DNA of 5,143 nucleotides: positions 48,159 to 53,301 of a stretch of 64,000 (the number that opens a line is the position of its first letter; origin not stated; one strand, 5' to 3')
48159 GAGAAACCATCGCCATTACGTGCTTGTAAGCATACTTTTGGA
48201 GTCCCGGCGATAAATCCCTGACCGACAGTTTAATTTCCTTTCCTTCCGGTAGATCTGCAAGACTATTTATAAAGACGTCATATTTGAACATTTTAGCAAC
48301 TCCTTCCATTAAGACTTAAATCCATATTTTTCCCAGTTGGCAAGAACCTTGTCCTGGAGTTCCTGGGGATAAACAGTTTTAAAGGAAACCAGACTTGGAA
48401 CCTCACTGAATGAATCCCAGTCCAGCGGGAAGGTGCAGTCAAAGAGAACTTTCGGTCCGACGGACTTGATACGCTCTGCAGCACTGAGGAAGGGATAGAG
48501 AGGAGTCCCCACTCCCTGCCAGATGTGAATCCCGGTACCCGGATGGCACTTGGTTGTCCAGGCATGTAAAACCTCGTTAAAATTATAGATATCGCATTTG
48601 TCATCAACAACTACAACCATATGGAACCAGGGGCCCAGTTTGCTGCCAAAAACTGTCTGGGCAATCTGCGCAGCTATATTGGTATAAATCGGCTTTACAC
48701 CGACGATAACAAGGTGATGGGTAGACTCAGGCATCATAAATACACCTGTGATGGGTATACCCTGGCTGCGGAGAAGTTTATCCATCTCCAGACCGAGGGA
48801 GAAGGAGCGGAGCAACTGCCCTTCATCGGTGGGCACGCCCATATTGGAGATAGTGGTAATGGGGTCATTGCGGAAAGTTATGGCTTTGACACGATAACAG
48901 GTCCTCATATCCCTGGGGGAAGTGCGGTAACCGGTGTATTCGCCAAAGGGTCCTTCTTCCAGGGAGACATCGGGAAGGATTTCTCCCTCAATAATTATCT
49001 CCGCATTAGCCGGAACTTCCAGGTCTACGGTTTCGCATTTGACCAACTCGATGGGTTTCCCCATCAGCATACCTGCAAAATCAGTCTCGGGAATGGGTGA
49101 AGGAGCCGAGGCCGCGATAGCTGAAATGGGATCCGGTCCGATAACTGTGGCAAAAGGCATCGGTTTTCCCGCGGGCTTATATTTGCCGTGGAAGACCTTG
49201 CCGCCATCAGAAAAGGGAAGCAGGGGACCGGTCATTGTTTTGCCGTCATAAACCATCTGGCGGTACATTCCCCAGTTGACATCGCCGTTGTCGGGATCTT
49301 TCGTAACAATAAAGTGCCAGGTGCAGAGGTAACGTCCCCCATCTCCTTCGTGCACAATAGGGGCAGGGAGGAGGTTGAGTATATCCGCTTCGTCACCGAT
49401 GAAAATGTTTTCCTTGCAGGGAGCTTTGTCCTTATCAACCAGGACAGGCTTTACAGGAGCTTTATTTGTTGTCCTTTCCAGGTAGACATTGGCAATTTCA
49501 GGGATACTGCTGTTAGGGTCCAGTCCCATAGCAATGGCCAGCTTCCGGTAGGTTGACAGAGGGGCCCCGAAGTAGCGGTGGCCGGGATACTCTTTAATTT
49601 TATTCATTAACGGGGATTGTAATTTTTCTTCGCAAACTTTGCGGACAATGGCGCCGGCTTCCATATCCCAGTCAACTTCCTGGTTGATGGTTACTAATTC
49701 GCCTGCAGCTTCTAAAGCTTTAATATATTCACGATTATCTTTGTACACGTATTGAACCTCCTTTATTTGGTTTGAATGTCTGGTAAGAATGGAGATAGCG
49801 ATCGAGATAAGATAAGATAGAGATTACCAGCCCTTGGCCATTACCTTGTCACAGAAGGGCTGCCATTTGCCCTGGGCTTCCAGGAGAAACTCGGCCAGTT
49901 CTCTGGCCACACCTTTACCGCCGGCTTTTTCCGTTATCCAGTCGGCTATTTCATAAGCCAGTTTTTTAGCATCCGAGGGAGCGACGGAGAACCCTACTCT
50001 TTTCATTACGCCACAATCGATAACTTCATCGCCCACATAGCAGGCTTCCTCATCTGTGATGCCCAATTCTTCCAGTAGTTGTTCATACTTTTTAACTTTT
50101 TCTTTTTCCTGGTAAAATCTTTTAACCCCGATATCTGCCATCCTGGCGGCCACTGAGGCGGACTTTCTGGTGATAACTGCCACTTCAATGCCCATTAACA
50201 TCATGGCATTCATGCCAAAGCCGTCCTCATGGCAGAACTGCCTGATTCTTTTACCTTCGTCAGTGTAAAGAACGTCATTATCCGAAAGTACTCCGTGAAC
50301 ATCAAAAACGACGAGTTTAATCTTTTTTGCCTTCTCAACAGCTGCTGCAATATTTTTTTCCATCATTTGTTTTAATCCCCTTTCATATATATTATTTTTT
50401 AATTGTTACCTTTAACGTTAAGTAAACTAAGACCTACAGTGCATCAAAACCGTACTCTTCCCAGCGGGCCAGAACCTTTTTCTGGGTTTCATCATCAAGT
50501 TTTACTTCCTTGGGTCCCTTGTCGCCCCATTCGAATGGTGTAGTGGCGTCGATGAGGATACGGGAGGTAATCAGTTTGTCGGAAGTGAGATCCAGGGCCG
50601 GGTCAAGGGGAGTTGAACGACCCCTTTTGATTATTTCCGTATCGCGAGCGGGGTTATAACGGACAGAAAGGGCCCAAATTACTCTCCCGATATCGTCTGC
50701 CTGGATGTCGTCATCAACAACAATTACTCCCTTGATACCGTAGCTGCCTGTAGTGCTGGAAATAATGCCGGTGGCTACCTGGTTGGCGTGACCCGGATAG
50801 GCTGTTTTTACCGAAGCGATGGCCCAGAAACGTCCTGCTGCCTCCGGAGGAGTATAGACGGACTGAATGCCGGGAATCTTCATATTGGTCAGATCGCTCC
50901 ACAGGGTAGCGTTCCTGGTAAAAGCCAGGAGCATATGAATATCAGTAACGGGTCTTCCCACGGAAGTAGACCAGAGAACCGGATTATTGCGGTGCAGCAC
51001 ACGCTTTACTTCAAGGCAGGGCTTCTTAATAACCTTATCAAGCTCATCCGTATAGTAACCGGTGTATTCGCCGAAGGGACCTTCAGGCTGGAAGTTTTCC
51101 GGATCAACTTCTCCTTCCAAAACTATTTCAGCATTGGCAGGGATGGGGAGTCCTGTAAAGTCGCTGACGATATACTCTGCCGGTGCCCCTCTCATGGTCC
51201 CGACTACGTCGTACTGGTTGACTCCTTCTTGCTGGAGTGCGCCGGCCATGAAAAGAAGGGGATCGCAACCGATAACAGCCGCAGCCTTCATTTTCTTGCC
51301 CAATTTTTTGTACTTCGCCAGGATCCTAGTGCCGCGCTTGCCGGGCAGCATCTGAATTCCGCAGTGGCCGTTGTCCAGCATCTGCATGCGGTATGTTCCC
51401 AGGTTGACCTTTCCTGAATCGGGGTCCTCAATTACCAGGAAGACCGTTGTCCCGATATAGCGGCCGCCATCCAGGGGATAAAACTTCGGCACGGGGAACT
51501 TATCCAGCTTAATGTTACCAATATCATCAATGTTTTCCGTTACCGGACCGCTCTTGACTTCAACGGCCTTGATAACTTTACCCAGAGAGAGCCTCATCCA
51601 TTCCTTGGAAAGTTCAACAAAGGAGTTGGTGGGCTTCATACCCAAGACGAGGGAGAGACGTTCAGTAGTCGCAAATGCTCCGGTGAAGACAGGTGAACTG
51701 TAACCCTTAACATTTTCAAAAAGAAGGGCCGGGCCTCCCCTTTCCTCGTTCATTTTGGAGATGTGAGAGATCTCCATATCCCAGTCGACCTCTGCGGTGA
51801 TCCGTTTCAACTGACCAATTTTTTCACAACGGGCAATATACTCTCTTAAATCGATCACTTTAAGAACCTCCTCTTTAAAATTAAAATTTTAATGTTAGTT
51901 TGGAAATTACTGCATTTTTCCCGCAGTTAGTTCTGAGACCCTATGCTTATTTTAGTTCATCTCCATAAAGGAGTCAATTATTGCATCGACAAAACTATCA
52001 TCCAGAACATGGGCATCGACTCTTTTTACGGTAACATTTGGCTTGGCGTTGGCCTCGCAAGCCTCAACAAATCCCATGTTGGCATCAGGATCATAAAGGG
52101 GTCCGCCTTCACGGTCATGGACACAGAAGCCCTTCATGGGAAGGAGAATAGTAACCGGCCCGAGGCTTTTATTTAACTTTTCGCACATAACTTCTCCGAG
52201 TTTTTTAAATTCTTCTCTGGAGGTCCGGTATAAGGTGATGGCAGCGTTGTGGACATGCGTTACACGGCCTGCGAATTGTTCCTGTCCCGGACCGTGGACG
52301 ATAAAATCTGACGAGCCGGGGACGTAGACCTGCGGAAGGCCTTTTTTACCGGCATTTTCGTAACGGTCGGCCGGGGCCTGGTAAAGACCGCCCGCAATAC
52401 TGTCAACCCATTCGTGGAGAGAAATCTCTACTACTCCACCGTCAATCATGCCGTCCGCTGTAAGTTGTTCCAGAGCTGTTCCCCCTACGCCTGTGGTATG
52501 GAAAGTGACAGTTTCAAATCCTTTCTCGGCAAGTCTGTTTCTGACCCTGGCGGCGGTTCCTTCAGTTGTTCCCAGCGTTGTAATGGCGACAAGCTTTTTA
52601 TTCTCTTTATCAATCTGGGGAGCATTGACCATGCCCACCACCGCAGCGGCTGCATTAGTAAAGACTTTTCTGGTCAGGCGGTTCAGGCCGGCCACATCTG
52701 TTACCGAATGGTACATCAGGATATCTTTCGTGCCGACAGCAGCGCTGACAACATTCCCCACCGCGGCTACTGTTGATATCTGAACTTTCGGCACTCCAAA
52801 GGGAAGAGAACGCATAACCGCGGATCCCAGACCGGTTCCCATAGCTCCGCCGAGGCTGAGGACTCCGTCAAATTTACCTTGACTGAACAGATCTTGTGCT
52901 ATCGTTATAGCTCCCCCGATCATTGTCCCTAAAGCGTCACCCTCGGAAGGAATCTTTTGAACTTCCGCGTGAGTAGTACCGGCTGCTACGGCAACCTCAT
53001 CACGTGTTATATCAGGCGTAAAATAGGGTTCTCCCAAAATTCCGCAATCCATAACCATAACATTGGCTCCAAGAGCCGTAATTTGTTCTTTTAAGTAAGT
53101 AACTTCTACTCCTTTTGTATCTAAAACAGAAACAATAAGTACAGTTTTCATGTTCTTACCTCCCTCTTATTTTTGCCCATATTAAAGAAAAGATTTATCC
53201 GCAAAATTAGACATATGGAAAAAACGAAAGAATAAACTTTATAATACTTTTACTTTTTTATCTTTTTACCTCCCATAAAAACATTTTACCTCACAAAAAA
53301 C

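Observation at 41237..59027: A co-localised supply chain for prenylated FMN wrapped around four UbiD-family (de)carboxylases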

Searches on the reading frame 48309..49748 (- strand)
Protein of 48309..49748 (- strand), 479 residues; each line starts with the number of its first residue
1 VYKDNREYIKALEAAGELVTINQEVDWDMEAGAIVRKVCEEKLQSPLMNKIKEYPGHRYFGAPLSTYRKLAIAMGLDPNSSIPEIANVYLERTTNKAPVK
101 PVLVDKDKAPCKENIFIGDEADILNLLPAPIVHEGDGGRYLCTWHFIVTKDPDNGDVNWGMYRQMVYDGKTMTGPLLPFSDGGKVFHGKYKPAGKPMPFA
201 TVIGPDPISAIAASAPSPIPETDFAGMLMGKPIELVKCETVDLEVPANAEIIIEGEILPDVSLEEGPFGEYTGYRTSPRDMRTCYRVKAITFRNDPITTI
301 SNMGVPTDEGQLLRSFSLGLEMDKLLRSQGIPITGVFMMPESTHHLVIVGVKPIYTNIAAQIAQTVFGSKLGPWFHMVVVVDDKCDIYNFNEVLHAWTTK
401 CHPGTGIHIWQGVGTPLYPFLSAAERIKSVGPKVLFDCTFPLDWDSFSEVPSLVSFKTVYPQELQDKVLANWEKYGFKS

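Call 3: search_protein_families(library=pfam, proteins=[window:48309-49748:-])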
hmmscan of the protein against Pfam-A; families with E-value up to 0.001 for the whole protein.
window:48309-49748:- (479 aa): 3 families
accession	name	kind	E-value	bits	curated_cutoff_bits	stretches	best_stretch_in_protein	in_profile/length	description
PF01977.22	UbiD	-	2.6e-63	213.4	23.3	1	104-300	3-200/206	3-octaprenyl-4-hydroxybenzoate carboxy-lyase Rift-related domain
PF20696.2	UbiD_C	-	2.3e-19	70.1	24.2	1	320-438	10-127/127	3-octaprenyl-4-hydroxybenzoate carboxy-lyase C-terminal domain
PF20695.2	UbiD_N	-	8.2e-18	64.7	24.3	1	9-87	1-76/78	3-octaprenyl-4-hydroxybenzoate carboxy-lyase N-terminal domain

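Call 5: search_protein_families(library=ncbifam, proteins=[window:48309-49748:-])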
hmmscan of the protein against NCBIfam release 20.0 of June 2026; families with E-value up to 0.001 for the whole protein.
window:48309-49748:- (479 aa): 7 families
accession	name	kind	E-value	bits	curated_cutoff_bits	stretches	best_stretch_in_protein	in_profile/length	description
TIGR02723.1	phenyl_P_alpha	equivalog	3.3e-218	725.2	564.6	1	3-478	8-482/485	phenylphosphate carboxylase subunit alpha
NF041219.1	BagN_FevL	exception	2.5e-86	290.1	1000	1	2-473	17-501/502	bagremycin/ferroverdin biosynthesis UbiD family decarboxylase BagN/FevL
TIGR00148.1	TIGR00148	subfamily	1.2e-84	284.5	244.85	1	6-439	2-436/438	UbiD family decarboxylase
NF041204.1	VdcC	exception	8.6e-73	245.3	650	1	2-453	1-450/467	non-oxidative hydroxyarylic acid decarboxylases subunit C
TIGR02724.1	phenyl_P_beta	equivalog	5.9e-60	203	468.95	1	4-477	2-471/472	phenylphosphate carboxylase subunit beta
TIGR03701.1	mena_SCO4490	equivalog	1.8e-56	191.8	495.9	1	7-413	1-417/433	menaquinone biosynthesis decarboxylase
NF008175.0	PRK10922.1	equivalog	8.3e-42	143.3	788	1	2-439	6-456/497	4-hydroxy-3-polyprenylbenzoate decarboxylase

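Call 42: search_solved_structures(query=window:48309-49745:-, max_evalue=1e-30)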
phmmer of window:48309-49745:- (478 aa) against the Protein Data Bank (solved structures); distinct sequences matched with E-value up to 1e-30: 34.
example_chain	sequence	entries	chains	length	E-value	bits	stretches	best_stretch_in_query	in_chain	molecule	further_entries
9gqr_A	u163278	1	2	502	1.3e-78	268.2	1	5-477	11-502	decarboxylase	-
6da6_A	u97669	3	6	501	8.7e-75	255.5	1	2-468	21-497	UbiD-like decarboxylase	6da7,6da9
7ney_A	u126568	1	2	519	3e-73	250.5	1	5-477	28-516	Ferulic acid decarboxylase 1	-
7abn_D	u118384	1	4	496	3.7e-73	250.2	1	3-476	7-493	UbiD-like decarboxylase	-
6tie_AAA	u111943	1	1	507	4.2e-73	250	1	5-477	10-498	Ferulic acid decarboxylase 1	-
6tib_AAA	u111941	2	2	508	4.2e-73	250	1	5-477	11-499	Ferulic acid decarboxylase 1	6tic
4ip2_A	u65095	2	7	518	4.4e-73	249.9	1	3-476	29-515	Aromatic Acid Decarboxylase | PA0254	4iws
7nf3_A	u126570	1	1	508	5.6e-73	249.6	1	5-477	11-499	Ferulic acid decarboxylase 1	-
6r2z_A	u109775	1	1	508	5.7e-73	249.6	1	5-477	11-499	Ferulic acid decarboxylase 1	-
7nf0_A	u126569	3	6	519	6.6e-73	249.3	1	5-477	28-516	Ferulic acid decarboxylase 1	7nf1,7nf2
7abo_C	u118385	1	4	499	7.2e-73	249.2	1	3-476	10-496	UbiD-like decarboxylase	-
4za4_A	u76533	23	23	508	7.7e-73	249.1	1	5-477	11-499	Fdc1 | Putative uncharacterized protein An03g06590 | A niger Fdc1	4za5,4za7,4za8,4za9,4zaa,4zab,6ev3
8oeh_A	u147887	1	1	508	1.1e-72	248.7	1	5-477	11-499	Ferulic acid decarboxylase 1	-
8oeo_A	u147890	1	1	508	1.1e-72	248.6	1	5-477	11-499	Ferulic acid decarboxylase 1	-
6ev8_A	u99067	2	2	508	2e-72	247.8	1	5-477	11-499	Ferulic acid decarboxylase 1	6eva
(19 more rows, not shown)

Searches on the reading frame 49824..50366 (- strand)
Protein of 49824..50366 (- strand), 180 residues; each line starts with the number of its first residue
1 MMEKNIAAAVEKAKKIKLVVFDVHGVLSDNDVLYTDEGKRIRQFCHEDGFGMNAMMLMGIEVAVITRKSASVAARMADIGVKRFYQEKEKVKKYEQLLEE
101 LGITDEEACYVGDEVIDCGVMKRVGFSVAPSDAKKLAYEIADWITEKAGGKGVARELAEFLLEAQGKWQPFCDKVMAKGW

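Call 4: search_protein_families(library=pfam, proteins=[window:49824-50366:-])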
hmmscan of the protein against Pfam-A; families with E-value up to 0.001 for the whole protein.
window:49824-50366:- (180 aa): 3 families
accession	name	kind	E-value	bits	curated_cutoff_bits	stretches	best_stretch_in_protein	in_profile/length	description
PF08282.18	Hydrolase_3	-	4e-09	37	20.9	1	88-157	186-255/255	haloacid dehalogenase-like hydrolase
PF00702.32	Hydrolase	-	4.4e-07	30.9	26.4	1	57-125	112-191/191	haloacid dehalogenase-like hydrolase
PF13419.12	HAD_2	-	0.00082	20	23.8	0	79-128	116-175/178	Haloacid dehalogenase-like hydrolase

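Call 6: search_protein_families(library=ncbifam, proteins=[window:49824-50366:-])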
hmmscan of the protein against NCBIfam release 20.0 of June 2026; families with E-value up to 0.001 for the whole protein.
window:49824-50366:- (180 aa): 13 families
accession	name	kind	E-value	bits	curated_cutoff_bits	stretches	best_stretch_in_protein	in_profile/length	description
NF007019.0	PRK09484.1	equivalog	3.8e-44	150.6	208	1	9-169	18-180/187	3-deoxy-manno-octulosonate-8-phosphatase KdsC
TIGR02726.1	phenyl_P_delta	equivalog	2.1e-43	148.4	281.95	1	11-174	2-167/169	phenylphosphate carboxylase subunit delta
TIGR01670.1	KdsC-phosphatas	subfamily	6.4e-42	143.1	106.95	1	16-166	1-153/154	3-deoxy-D-manno-octulosonate 8-phosphate phosphatase, YrbI family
NF058599.1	KDN-9-PPhBT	equivalog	1.8e-28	99.7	180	1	16-163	2-151/152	3-deoxy-D-glycero-D-galacto-nonulopyranosonate 9-phosphatase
TIGR01662.1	HAD-SF-IIIA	subfamily_domain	2.7e-11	43.7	44.6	1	17-128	1-135/141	HAD-IIIA family hydrolase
TIGR01487.1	Pglycolate_arch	equivalog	1.3e-10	41.5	122.75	1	87-154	145-212/215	phosphoglycolate phosphatase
NF002245.0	PRK01158.1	equivalog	1.3e-10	41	198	1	88-162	156-230/233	phosphoglycolate phosphatase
TIGR00099.1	Cof-subfamily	subfamily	1.1e-06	28.4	137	1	90-155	189-254/256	Cof-type HAD-IIB family hydrolase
NF007806.0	PRK10513.1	equivalog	3e-06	26.8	273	1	87-162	194-269/270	sugar-phosphatase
TIGR01491.1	HAD-SF-IB-PSPlk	hypoth_equivalog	4e-05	23.4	151.9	0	91-135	149-193/201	phosphoserine phosphatase-like hydrolase, archaeal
TIGR01482.1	SPP-subfamily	subfamily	6.8e-05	22.5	107.15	1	88-161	148-221/225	sucrose-phosphate phosphatase subfamily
NF045966.1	YcsE_rel_Pase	equivalog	0.00032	20.3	220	0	87-159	189-261/265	YcsE-related riboflavin metabolism phosphatase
TIGR01668.1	YqeG_hyp_ppase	hypoth_equivalog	0.00074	19.1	89.1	0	5-116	14-119/170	YqeG family HAD IIIA-type phosphatase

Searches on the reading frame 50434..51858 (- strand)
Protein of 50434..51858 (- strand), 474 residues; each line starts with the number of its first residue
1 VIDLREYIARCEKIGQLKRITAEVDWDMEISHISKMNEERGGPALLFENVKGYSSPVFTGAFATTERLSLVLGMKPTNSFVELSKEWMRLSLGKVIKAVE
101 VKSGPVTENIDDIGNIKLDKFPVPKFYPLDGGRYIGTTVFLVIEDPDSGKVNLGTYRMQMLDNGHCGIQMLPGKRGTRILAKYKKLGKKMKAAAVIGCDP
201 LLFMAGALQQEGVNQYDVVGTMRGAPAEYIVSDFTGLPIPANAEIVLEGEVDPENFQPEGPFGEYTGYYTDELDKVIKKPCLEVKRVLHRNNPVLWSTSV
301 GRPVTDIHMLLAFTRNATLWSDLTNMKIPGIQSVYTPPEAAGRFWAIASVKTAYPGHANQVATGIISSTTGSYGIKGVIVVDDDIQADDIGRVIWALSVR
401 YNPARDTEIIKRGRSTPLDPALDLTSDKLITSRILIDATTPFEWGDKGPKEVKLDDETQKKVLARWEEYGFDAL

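Call 4: search_protein_families(library=pfam, proteins=[window:50434-51858:-])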
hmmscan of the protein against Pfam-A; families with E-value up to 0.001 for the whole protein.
window:50434-51858:- (474 aa): 3 families
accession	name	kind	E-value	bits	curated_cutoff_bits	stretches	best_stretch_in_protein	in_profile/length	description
PF01977.22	UbiD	-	1.8e-59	200.8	23.3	1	99-303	3-206/206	3-octaprenyl-4-hydroxybenzoate carboxy-lyase Rift-related domain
PF20696.2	UbiD_C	-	3.2e-32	111.6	24.2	1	308-438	1-127/127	3-octaprenyl-4-hydroxybenzoate carboxy-lyase C-terminal domain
PF20695.2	UbiD_N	-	2.2e-23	82.6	24.3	1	8-86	1-77/78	3-octaprenyl-4-hydroxybenzoate carboxy-lyase N-terminal domain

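Call 6: search_protein_families(library=ncbifam, proteins=[window:50434-51858:-])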
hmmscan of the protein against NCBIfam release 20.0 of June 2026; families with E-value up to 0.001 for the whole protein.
window:50434-51858:- (474 aa): 7 families
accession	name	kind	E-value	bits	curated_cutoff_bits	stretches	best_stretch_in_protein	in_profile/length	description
TIGR02724.1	phenyl_P_beta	equivalog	1.7e-214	712.5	468.95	1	2-472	1-472/472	phenylphosphate carboxylase subunit beta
TIGR00148.1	TIGR00148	subfamily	6.3e-98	328.3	244.85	1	4-441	1-438/438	UbiD family decarboxylase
NF041204.1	VdcC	exception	1.1e-84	284.5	650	1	3-461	3-458/467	non-oxidative hydroxyarylic acid decarboxylases subunit C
TIGR03701.1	mena_SCO4490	equivalog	3.1e-81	273.3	495.9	1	6-419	1-422/433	menaquinone biosynthesis decarboxylase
NF008175.0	PRK10922.1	equivalog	9.5e-64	215.7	788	2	100-469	124-488/497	4-hydroxy-3-polyprenylbenzoate decarboxylase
TIGR02723.1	phenyl_P_alpha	equivalog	7.6e-57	193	564.6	1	5-472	11-482/485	phenylphosphate carboxylase subunit alpha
NF041219.1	BagN_FevL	exception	1.7e-47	162.1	1000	1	2-408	18-439/502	bagremycin/ferroverdin biosynthesis UbiD family decarboxylase BagN/FevL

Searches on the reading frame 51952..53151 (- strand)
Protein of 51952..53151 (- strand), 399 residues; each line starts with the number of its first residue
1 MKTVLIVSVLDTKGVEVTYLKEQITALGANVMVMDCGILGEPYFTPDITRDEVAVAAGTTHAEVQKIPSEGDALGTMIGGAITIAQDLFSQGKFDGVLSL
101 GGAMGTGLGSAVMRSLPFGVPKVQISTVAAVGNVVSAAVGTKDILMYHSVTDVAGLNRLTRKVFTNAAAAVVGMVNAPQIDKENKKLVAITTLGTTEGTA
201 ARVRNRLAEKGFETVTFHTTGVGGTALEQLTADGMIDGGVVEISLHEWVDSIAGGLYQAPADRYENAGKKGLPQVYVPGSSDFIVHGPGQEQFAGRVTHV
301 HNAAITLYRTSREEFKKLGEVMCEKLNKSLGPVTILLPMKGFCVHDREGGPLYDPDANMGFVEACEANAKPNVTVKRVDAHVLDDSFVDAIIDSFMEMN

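Call 4: search_protein_families(library=pfam, proteins=[window:51952-53151:-])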
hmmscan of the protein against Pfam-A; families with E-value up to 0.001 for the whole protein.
window:51952-53151:- (399 aa): 2 families
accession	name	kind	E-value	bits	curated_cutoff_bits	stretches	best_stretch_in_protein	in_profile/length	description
PF23189.1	UPF0261_C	-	3.8e-62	209.8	27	1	185-398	1-217/218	Uncharacterised protein family (UPF0261) C-terminal domain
PF06792.17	UPF0261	-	2.6e-52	177.8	27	1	2-178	1-174/176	Uncharacterised protein family (UPF0261) N-terminal domain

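Call 6: search_protein_families(library=ncbifam, proteins=[window:51952-53151:-])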
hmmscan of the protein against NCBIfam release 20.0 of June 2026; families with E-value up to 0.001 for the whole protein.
window:51952-53151:- (399 aa): 4 families
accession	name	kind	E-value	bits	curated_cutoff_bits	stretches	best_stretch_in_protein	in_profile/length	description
NF002674.0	PRK02399.1-2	subfamily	2e-132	441.8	335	1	1-398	2-400/410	hypothetical protein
NF002676.0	PRK02399.1-4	equivalog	1.6e-94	317.2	556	1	2-396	5-401/415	hypothetical protein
NF002673.0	PRK02399.1-1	equivalog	2.3e-82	277.2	520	1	2-398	3-398/404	hypothetical protein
NF002675.0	PRK02399.1-3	equivalog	9.3e-75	251.9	648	1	1-398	1-395/398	hypothetical protein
